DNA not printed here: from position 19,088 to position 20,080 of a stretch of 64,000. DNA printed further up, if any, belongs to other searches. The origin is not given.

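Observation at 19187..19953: Candidate domesticated two-product endolysin: M23 peptidase with an internal start making a free cell-binding domain, behind a sigmaK-like promoter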

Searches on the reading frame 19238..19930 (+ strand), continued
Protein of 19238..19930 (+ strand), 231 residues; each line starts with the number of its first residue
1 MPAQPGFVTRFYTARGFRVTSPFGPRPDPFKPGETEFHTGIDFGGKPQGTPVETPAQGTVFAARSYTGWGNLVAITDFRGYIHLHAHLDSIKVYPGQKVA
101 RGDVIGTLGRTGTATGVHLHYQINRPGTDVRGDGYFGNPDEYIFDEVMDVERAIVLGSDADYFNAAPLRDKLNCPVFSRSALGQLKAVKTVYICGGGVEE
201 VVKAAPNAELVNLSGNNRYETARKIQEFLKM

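Call 25: find_encoding_contigs(protein=P0027, flank=4000, max_places=1)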
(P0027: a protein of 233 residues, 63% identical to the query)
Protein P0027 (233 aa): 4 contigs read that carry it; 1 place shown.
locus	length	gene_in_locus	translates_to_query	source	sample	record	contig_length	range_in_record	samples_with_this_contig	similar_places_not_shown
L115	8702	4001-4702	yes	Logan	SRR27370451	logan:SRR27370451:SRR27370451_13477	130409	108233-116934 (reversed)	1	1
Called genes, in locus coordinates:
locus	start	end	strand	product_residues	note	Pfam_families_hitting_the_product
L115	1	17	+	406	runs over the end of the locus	PF14450:FtsA (weak), PF02491:SHS2_FTSA, PF06723:MreB_Mbl, PF14450:FtsA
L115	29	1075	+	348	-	PF00091:Tubulin, PF12327:FtsZ_C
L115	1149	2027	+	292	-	PF03419:Peptidase_U4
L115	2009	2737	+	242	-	PF04542:Sigma70_r2, PF04545:Sigma70_r4, PF01381:HTH_3 (weak)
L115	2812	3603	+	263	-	PF04542:Sigma70_r2, PF04539:Sigma70_r3 (weak), PF04545:Sigma70_r4, PF08281:Sigma70_r4_2 (weak)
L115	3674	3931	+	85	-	PF05239:PRC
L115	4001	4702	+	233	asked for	PF01551:Peptidase_M23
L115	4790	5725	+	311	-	PF26018:BSH_RND_rel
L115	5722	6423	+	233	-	PF01168:Ala_racemase_N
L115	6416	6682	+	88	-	PF02325:CCB3_YggT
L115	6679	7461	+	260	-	PF21278:YlmH_1st, PF17774:YlmH_RBD, PF01479:S4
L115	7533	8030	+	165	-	PF05103:DivIVA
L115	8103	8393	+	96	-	PF18910:DUF5665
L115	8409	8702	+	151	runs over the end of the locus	PF01258:zf-dskA_traR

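Call 26: find_encoding_contigs(protein=P0029, flank=6000, max_places=1)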
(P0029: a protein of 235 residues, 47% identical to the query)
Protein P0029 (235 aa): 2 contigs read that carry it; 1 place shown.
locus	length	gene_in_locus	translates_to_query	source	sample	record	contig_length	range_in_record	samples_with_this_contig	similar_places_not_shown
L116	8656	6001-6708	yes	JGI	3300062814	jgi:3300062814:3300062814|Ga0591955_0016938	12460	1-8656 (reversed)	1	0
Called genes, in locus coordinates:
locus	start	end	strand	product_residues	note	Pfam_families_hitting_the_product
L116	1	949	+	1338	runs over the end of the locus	PF10145:PhageMin_Tail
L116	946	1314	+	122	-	-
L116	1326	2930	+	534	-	-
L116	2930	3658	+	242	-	-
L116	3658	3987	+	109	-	-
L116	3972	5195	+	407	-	-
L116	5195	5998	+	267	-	-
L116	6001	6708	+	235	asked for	PF01551:Peptidase_M23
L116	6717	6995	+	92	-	-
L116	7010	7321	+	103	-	-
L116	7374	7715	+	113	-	-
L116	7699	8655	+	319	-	?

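Call 27: find_encoding_contigs(protein=P0036, flank=6000, max_places=1)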
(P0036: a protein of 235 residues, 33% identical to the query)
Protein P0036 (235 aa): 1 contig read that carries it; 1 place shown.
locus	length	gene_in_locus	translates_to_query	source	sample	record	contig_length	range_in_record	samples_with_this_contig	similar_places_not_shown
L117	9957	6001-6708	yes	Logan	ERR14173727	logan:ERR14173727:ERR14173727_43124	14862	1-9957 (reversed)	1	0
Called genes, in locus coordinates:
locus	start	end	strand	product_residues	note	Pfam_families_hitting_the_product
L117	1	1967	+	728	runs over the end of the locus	-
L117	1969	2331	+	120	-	-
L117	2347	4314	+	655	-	-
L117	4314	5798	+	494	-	-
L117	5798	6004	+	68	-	-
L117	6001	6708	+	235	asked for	PF01551:Peptidase_M23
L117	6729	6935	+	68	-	-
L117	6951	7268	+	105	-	-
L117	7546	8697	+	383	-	PF02687:FtsX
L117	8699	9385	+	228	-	PF02463:SMC_N (faint), PF00005:ABC_tran, PF13304:AAA_21 (faint)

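Call 45: predict_structure(alignment_id=A1)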
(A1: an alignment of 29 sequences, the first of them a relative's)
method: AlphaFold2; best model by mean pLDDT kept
length: 231 residues; sequences in the alignment: 29
mean_pLDDT: 90.2   pTM: 0.62
mean pLDDT of the five models: 90.2, 90.0, 87.6, 86.5, 81.8
residues with pLDDT >= 90: 164; 70-90: 54; 50-70: 11; < 50: 2
segments of 3 or more residues with pLDDT < 50: none
pLDDT, mean of each block of 10 residues (from residue 1): 71 94 87 89 96 96 93 95 96 97 95 82 94 87 69 91 93 89 86 94 93 94 95 84
secondary structure, 60 per line:
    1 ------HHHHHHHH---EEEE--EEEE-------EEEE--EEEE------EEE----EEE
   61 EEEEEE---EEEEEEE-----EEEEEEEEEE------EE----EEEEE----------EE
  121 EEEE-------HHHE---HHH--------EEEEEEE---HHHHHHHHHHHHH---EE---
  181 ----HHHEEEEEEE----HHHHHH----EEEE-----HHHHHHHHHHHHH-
elements in order: H7-14 E18-21 E24-27 E35-38 E41-44 E51-53 E58-66 E70-76 E82-91 E104-108 E119-124 E150-156 H160-172 E188-194 H199-204 E209-212 H218-230
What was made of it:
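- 19685..19933 (+): Internal reading frame from GTG (Val150, read as Met) to the shared stop. Predicted free wall-binding domain of 82 aa, 9.0 kDa. Strand beta1 begins at residue 150 in the model (call 45).
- On Peptidase M23 (LytM-type metallopeptidase): AF2 model with pLDDT 90 (call 45).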

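Call 48: search_protein_families(library=phrogs, proteins=[L116:1326-2927:+, L116:3972-5192:+, L116:5195-5995:+, L116:6001-6705:+, L116:6717-6992:+, L116:7010-7318:+, L117:2347-4311:+, L117:4314-5795:+, L117:6729-6932:+, L117:6951-7265:+], max_evalue=0.001)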
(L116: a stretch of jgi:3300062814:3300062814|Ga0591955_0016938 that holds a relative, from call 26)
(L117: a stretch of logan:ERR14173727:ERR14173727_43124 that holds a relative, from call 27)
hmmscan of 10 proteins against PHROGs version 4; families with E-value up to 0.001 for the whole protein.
L116:1326-2927:+ (534 aa): 0 families

L116:3972-5192:+ (407 aa): 5 families
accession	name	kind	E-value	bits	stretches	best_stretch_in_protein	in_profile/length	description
phrog_1062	-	unknown function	7.7e-44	151.4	1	190-406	229-447/736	-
phrog_16120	-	head and packaging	1.3e-28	101.2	1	191-403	20-218/511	virion structural protein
phrog_3589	-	head and packaging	8.5e-22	78.7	1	189-276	158-248/512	virion structural protein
phrog_21620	-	head and packaging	8.2e-21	75.2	1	195-404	191-387/616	virion structural protein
phrog_36643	-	unknown function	3.4e-12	46.9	1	236-404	20-183/575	-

L116:5195-5995:+ (267 aa): 1 family
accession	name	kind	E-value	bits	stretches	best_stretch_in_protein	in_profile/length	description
phrog_20852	-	unknown function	0.00017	22.6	1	2-104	10-115/214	-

L116:6001-6705:+ (235 aa): 25 families
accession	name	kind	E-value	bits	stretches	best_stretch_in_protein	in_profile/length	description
phrog_7767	-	other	6.5e-26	92.2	1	21-157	2-127/194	metallo-endopeptidase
phrog_3578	-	lysis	1.6e-19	71.6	1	23-135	214-342/405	endolysin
phrog_14988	-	other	3.8e-18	67.2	1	23-130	14-127/272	peptidase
phrog_6700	-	lysis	4.8e-18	64.6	1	19-131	2602-2713/2898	endolysin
phrog_4070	-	tail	1.1e-16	61.2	1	41-153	622-731/989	tail length tape measure protein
phrog_28672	-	other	2.7e-15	56.9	1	36-130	280-374/397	metallo-endopeptidase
phrog_1067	-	head and packaging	3.4e-15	56.6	1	39-155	757-869/991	minor head protein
phrog_10030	-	tail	3.9e-15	55.3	1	41-136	1911-2012/2105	tail length tape measure protein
phrog_3084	-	lysis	1.7e-14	54.7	1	20-131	7-118/468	endolysin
phrog_37190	-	other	4.6e-14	53.5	1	10-133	108-228/244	peptidase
phrog_8537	-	unknown function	4.3e-13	50.3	1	40-131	8-102/384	-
phrog_167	-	tail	7.1e-13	48.2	1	40-143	1213-1291/1555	tail length tape measure protein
phrog_23188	-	tail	1e-10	39.8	1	20-133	3135-3253/5002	tail length tape measure protein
phrog_880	-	lysis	1e-08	36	1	20-130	12-120/435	endolysin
phrog_9205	-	unknown function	1.6e-08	33.7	1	21-136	527-647/1144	-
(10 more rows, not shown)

L116:6717-6992:+ (92 aa): 0 families

L116:7010-7318:+ (103 aa): 1 family
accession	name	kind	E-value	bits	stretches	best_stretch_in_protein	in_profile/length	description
phrog_15303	-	unknown function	7.9e-09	36.6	1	14-95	20-100/119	-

L117:2347-4311:+ (655 aa): 8 families
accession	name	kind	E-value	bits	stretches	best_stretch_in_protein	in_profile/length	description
phrog_6616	-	tail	1.1e-39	137.1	1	1-355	1-372/991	tail protein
phrog_32308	-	unknown function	1.1e-38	133.8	1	1-292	1-315/709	-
phrog_23052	-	unknown function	5.9e-15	55.8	2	39-399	46-422/613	-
phrog_22212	-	unknown function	3.8e-12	45.3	1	14-341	14-357/1655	-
phrog_9680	-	moron, auxiliary metabolic gene and host takeover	3.9e-09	36.9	1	30-362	27-362/471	host range and adsorption protein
phrog_16267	-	unknown function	5.4e-09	34.5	1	1-237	1-233/2299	-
phrog_18190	-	unknown function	1.1e-07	31.6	0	257-295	302-340/723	-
phrog_13879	-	unknown function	1.2e-06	28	1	90-209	266-388/571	-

L117:4314-5795:+ (494 aa): 2 families
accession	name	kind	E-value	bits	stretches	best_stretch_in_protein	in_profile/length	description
phrog_19291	-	unknown function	1.5e-29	104.5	2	22-160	22-150/452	-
phrog_25763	-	unknown function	6.8e-08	32.6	0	95-144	133-182/461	-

L117:6729-6932:+ (68 aa): 0 families

L117:6951-7265:+ (105 aa): 1 family
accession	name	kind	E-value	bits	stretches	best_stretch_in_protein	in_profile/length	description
phrog_15303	-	unknown function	3.5e-08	34.6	1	11-91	18-99/119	-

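Call 51: fold_search(model_id=the predicted structure, library=pdb)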
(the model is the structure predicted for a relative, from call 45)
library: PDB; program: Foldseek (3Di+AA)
matches with E <= 10: 1246; with E <= 0.001: 70
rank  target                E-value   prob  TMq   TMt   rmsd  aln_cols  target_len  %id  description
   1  6smk_E                1.2e-10  1.00  0.47  0.83   2.2       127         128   33  Crystal structure of catalytic domain A109H mutant of prophage-encoded M23 protein EnpA from Enterococcus faecalis. (released 2020-09-09)
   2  6smk_B                7.4e-10  1.00  0.47  0.82   2.3       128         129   32  Crystal structure of catalytic domain A109H mutant of prophage-encoded M23 protein EnpA from Enterococcus faecalis. (released 2020-09-09)
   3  6smk_A                1.6e-09  1.00  0.47  0.81   2.5       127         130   33  Crystal structure of catalytic domain A109H mutant of prophage-encoded M23 protein EnpA from Enterococcus faecalis. (released 2020-09-09)
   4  3slu_B                1.7e-09  1.00  0.46  0.30  10.1       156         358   34  Crystal structure of NMB0315 (released 2012-02-01)
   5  2b13_A                2.4e-09  1.00  0.47  0.80   2.7       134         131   26  Truncated S. aureus LytM, P41 crystal form (released 2006-01-10)
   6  6ue4_B                2.5e-09  1.00  0.44  0.30   1.8       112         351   41  ShyA Endopeptidase from Vibrio cholerae (Closed form) (released 2020-05-27)
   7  9gy1                  2.7e-09  1.00  0.42  0.71   1.6       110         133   36  High resolution crystal structure of StM23 peptidoglycan hydrolase (released 2025-06-04)
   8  6muk                  2.8e-09  1.00  0.46  0.30   9.6       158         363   34  1.93 Angstrom Resolution Crystal Structure of Peptidase M23 from Neisseria gonorrhoeae. (released 2018-10-31)
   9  2b0p_A                4.4e-09  1.00  0.45  0.77   2.8       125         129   26  truncated S. aureus LytM, P212121 crystal form (released 2006-01-10)
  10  7qrl_A                4.6e-09  1.00  0.44  0.69   3.1       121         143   29  LytM domain of DipM, a coordinator of a complex net of autolysins in Caulobacter crescentus (released 2023-06-21)
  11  4zyb_B                4.9e-09  1.00  0.45  0.76   2.7       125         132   26  High resolution structure of M23 peptidase LytM with substrate analogue (released 2015-10-21)
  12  3slu_A                5.9e-09  1.00  0.45  0.30   9.9       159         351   33  Crystal structure of NMB0315 (released 2012-02-01)
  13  6ue4_A                6.3e-09  1.00  0.44  0.29   1.7       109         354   41  ShyA Endopeptidase from Vibrio cholerae (Closed form) (released 2020-05-27)
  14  4qpb_B                6.7e-09  1.00  0.46  0.78   2.5       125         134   26  Catalytic domain of the antimicrobial peptidase lysostaphin from Staphylococcus simulans crystallized in the absence o (released 2014-07-09)
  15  2gu1                  6.7e-09  1.00  0.43  0.31   1.8       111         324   37  Crystal structure of a zinc containing peptidase from vibrio cholerae (released 2006-07-04)
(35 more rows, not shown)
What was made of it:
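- On Peptidase M23 (LytM-type metallopeptidase): Foldseek E 1e-10 and TMt 0.83 to EnpA, and 0.76-0.80 to LytM (call 51).
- Closest known: EnpA. Same: Closest solved catalytic-domain folds (TMt 0.76-0.83, call 51), with the full set of active-site residues.
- The fold matches EnpA and LytM (call 51).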

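Call 56: list_cluster_members(proteins=[P0017, P0021, P0022, P0006, P0013, P0010])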
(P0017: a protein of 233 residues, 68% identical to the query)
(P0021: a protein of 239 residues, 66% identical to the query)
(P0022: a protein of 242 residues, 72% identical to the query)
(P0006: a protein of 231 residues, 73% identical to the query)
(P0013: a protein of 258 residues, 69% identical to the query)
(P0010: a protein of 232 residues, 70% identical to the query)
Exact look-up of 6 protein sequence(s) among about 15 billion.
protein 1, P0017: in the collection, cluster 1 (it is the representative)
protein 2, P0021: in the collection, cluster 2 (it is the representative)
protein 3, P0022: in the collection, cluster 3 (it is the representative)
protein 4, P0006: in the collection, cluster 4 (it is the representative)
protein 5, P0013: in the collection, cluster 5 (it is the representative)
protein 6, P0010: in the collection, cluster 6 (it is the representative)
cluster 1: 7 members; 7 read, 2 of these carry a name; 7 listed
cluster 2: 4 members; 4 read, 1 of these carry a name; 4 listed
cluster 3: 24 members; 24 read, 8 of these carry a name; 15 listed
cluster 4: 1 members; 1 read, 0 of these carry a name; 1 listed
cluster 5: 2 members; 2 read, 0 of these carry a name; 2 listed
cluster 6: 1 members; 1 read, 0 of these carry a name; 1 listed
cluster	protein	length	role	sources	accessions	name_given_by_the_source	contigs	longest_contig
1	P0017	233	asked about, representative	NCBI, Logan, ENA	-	-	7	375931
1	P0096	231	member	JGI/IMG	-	murein DD-endopeptidase MepM/ murein hydrolase activator NlpD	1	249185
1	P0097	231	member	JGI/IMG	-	murein DD-endopeptidase MepM/ murein hydrolase activator NlpD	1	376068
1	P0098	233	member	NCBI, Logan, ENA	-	-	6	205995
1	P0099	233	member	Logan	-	-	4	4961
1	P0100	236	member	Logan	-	-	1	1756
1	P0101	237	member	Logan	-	-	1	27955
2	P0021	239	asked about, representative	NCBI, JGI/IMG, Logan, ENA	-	murein DD-endopeptidase MepM/ murein hydrolase activator NlpD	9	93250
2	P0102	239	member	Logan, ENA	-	-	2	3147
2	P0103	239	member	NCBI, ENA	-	-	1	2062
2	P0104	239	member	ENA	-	-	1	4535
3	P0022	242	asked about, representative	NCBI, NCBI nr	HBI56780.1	MAG TPA: hypothetical protein DDY38_08135, partial [Firmicutes bacterium] | hypothetical protein [Bacillota bacterium]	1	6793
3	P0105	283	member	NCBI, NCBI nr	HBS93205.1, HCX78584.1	MAG TPA: hypothetical protein DG577_04145 [Firmicutes bacterium] | hypothetical protein [Bacillota bacterium]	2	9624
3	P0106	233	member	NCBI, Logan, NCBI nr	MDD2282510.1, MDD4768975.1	MAG: peptidoglycan DD-metalloendopeptidase family protein [Eubacteriales bacterium] | peptidoglycan DD-metalloendopeptidase family protein [Eubacteriales bacterium]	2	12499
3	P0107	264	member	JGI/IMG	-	murein DD-endopeptidase MepM/ murein hydrolase activator NlpD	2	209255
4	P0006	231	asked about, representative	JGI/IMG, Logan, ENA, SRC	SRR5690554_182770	-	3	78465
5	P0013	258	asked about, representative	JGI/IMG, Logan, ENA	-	-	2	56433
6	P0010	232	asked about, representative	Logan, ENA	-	-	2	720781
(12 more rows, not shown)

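Call 62: find_related_loci(query=A1, collection=viral_contigs, flank=5000)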
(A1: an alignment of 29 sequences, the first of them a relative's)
Query A1 (231 aa) in viral_contigs; peptide patterns used: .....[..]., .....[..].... (x = any residue, [..] = any of these).
203 stretches matched a pattern; 21 encode a relative of the query (tblastn E <= 1e-3); 21 distinct loci.
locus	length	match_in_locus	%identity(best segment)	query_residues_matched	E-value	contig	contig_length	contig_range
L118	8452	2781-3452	36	9-229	4e-30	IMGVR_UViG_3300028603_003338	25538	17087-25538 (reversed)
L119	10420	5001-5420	41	1-137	7e-26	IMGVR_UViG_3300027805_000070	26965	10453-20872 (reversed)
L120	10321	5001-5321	42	17-126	3e-19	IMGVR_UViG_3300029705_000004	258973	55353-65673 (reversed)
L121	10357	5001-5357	38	19-147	4e-18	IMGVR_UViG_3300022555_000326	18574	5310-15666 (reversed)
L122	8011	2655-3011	38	19-147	4e-18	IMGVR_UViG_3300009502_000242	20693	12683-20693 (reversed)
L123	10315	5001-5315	43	18-130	5e-18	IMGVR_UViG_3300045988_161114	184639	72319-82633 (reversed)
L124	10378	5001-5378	35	38-163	1e-17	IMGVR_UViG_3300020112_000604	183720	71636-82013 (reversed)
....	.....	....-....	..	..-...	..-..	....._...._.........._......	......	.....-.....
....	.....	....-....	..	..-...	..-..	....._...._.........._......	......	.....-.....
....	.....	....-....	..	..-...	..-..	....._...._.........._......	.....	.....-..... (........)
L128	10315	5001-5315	42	18-130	5e-17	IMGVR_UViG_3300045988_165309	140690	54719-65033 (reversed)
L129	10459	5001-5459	35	17-162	2e-16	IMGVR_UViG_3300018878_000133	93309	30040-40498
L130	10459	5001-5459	35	17-162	2e-16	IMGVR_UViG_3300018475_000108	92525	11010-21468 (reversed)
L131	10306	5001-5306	42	37-140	2e-15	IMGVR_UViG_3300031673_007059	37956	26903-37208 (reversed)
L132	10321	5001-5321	38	17-126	4e-15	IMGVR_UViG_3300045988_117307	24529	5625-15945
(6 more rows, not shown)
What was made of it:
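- Tried and rejected: The full-length alignment then found L118 (call 62).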

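Call 72: search_protein_families(library=ncbifam, proteins=[window:19238-19930:+], max_evalue=0.01)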
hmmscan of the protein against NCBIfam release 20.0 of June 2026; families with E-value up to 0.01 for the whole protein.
window:19238-19930:+ (231 aa): 15 families
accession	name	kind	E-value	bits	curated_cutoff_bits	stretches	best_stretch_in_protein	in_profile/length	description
NF008652.0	PRK11649.1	equivalog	3.7e-22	78.6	341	1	7-123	283-397/439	murein DD-endopeptidase MepM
NF052336.1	PdgHdaseHSB100310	equivalog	4.6e-19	68.9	500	1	18-130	42-148/316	peptidoglycan hydrolase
NF053825.1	PdgNdpepShyA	equivalog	6.4e-17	61.3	700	1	10-126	268-383/425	peptidoglycan DD-endopeptidase ShyA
NF053824.1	PdgNdpepShyC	equivalog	1.8e-15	56.8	700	1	18-123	276-380/429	peptidoglycan DD-endopeptidase ShyC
NF040883.1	amid_act_ActS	equivalog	1.1e-13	51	375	1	39-130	137-227/242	amidase activator ActS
NF052530.1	Heli_ShapePgp3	exception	1.7e-13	50.3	300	1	18-130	148-258/270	peptidoglycan metallopeptidase Pgp3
NF050804.1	CellDivDipMCaul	equivalog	4.4e-13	48.9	900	1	46-123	535-613/634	cell division endopeptidase DipM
NF052529.1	PG_M23_Pgp6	exception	4.3e-11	42.1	600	1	36-150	333-444/452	peptidoglycan metallopeptidase Pgp6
NF008123.1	PRK10871.1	equivalog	5.5e-11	42.5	311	1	39-130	266-356/365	murein hydrolase activator NlpD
NF053738.1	S2SprSpoIIQBc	equivalog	7.4e-08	32.3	250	1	39-139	123-226/232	stage II sporulation protein SpoIIQ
NF041208.1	celldiv_DipM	equivalog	1.6e-07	31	740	1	35-132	316-413/419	cell division endopeptidase DipM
NF008644.1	PRK11637.1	equivalog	1.3e-05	24.4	270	1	46-136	293-383/385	murein hydrolase activator EnvC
NF004799.0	PRK06148.1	subfamily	2.9e-05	22.2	1128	1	37-124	440-538/1015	hypothetical protein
NF047755.1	LIC_10271_M23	exception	6.3e-05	22.8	180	1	38-125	117-198/207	LIC_10271 family cell wall hydrolase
NF047657.1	CellWlHdaseLepto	equivalog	0.0094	15.4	400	0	52-130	141-214/221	hypothetical protein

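Call 73: search_protein_families(library=phrogs, proteins=[window:19238-19930:+, L118:2766-3461:+, L118:2402-2749:+, L118:3461-3736:+, L118:3753-4064:+], max_evalue=0.01)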
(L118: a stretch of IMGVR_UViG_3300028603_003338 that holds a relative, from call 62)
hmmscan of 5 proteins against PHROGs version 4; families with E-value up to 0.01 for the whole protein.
window:19238-19930:+ (231 aa): 27 families (the best 25 are shown)
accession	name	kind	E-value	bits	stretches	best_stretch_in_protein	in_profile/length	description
phrog_7767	-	other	2.2e-26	93.8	1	16-135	3-118/194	metallo-endopeptidase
phrog_6700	-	lysis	2.7e-19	68.7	1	14-131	2603-2719/2898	endolysin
phrog_14988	-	other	1.4e-18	68.6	1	16-124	13-127/272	peptidase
phrog_1067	-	head and packaging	4.2e-17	62.9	1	33-142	757-862/991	minor head protein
phrog_37190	-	other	5.1e-17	63.1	1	19-136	123-238/244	peptidase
phrog_3578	-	lysis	8.9e-17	62.6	1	18-125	215-338/405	endolysin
phrog_10030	-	tail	8.4e-14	50.8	1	36-139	1912-2020/2105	tail length tape measure protein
phrog_3084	-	lysis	2.2e-12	47.8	1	14-125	7-118/468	endolysin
phrog_16615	-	other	1.2e-11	45.1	1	36-127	417-508/529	peptidase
phrog_23188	-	tail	1.8e-11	42.3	1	14-127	3135-3253/5002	tail length tape measure protein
phrog_28672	-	other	2.9e-11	43.6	1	36-123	286-373/397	metallo-endopeptidase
phrog_4070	-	tail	6.2e-11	42.1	1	36-143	623-727/989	tail length tape measure protein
phrog_9205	-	unknown function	3.1e-10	39.4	1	16-126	528-643/1144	-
phrog_21656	-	other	6.7e-10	38.6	1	35-123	634-729/1022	peptidase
phrog_28394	-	unknown function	2e-09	38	1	38-130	203-294/303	-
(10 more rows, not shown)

L118:2766-3461:+ (232 aa): 23 families
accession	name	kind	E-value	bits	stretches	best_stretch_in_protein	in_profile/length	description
phrog_7767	-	other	3.6e-19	70.3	1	13-124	3-109/194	metallo-endopeptidase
phrog_3578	-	lysis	2.1e-18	67.9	1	16-142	216-359/405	endolysin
phrog_14988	-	other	5.5e-18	66.6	1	15-123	15-128/272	peptidase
phrog_6700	-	lysis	4.8e-14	51.3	1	15-128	2607-2718/2898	endolysin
phrog_28672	-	other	1.8e-13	50.9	1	16-123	276-375/397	metallo-endopeptidase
phrog_4070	-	tail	4.9e-13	49.1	1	31-142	622-730/989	tail length tape measure protein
phrog_37190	-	other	1.3e-12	48.7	1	15-125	122-229/244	peptidase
phrog_1067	-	head and packaging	2.8e-12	46.9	1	16-126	741-849/991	minor head protein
phrog_10030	-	tail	3e-12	45.7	1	31-138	1911-2017/2105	tail length tape measure protein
phrog_16615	-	other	1.4e-10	41.6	1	26-125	411-508/529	peptidase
phrog_167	-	tail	3.3e-10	39.3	1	32-129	1215-1291/1555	tail length tape measure protein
phrog_8537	-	unknown function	5.3e-10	40.1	1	33-129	15-106/384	-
phrog_9205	-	unknown function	9.7e-09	34.4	1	11-121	526-640/1144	-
phrog_3084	-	lysis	2.3e-08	34.5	1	11-137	7-132/468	endolysin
phrog_36429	-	unknown function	4.8e-08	32.2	1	33-126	129-225/1159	-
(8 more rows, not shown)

L118:2402-2749:+ (116 aa): 1 family
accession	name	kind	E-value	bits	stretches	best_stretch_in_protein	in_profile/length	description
phrog_2990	-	unknown function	0.0071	17.5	1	9-94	44-112/133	-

L118:3461-3736:+ (92 aa): 1 family
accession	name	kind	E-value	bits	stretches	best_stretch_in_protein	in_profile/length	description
phrog_38777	-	unknown function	0.00025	22.1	1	29-84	12-68/101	-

L118:3753-4064:+ (104 aa): 1 family
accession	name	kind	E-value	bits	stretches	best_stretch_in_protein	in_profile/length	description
phrog_20258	-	unknown function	1.3e-10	42.3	1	8-101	8-95/99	-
